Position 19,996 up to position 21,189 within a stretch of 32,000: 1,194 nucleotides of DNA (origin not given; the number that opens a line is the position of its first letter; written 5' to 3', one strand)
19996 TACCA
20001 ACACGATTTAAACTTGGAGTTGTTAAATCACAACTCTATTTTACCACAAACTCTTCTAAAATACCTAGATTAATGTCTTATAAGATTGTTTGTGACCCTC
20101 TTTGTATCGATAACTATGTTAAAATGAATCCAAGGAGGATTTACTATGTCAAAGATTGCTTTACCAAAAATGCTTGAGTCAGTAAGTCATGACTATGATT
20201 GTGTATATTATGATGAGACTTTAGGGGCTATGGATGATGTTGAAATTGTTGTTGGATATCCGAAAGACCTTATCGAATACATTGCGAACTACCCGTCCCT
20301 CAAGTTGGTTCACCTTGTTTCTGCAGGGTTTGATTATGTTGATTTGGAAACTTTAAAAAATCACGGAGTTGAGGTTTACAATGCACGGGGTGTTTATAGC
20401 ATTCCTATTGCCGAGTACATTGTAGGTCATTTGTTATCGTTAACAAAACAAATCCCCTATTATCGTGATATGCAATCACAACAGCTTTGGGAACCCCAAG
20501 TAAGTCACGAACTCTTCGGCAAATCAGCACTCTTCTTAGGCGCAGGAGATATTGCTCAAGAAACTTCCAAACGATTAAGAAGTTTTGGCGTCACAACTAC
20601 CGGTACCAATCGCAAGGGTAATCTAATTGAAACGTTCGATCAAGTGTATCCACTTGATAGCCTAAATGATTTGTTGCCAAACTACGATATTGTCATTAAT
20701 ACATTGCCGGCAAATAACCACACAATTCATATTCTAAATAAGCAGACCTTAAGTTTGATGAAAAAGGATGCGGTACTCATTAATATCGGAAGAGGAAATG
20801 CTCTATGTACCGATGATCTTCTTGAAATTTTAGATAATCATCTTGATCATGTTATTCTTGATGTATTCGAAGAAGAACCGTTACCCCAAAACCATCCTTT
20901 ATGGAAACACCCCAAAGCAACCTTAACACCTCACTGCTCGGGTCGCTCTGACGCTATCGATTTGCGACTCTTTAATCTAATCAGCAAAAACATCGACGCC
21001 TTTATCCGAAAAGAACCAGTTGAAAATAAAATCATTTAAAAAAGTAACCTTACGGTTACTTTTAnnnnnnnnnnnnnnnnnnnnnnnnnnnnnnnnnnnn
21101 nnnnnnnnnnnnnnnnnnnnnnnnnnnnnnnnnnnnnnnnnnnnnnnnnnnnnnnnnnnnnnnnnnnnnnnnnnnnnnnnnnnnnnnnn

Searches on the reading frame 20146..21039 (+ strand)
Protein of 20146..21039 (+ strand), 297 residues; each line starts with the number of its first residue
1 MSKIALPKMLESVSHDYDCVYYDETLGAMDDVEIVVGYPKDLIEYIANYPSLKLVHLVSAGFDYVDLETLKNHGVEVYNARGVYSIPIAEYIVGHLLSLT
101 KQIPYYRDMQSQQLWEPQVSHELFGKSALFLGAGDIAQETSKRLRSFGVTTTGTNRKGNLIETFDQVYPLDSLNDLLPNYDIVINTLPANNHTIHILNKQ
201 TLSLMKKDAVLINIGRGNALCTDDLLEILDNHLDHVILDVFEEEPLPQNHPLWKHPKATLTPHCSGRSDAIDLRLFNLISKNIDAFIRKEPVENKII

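Call 14: search_protein_families(library=pfam, proteins=[window:20146-21039:+], max_evalue=0.001)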
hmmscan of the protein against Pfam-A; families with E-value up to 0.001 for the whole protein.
window:20146-21039:+ (297 aa): 4 families
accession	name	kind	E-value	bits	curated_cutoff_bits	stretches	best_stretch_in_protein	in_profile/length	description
PF02826.25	2-Hacid_dh_C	-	1.4e-45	155.3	25.1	1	94-265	2-178/178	D-isomer specific 2-hydroxyacid dehydrogenase, NAD binding domain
PF00389.36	2-Hacid_dh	-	4.5e-13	49.5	24.6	1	23-296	31-133/134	D-isomer specific 2-hydroxyacid dehydrogenase, catalytic domain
PF01488.26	Shikimate_DH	-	5.5e-05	23.7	24.3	1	122-200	9-96/138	Shikimate / quinate 5-dehydrogenase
PF00670.27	AdoHcyase_NAD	-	0.00015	22.4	27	1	124-218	22-113/162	S-adenosyl-L-homocysteine hydrolase, NAD binding domain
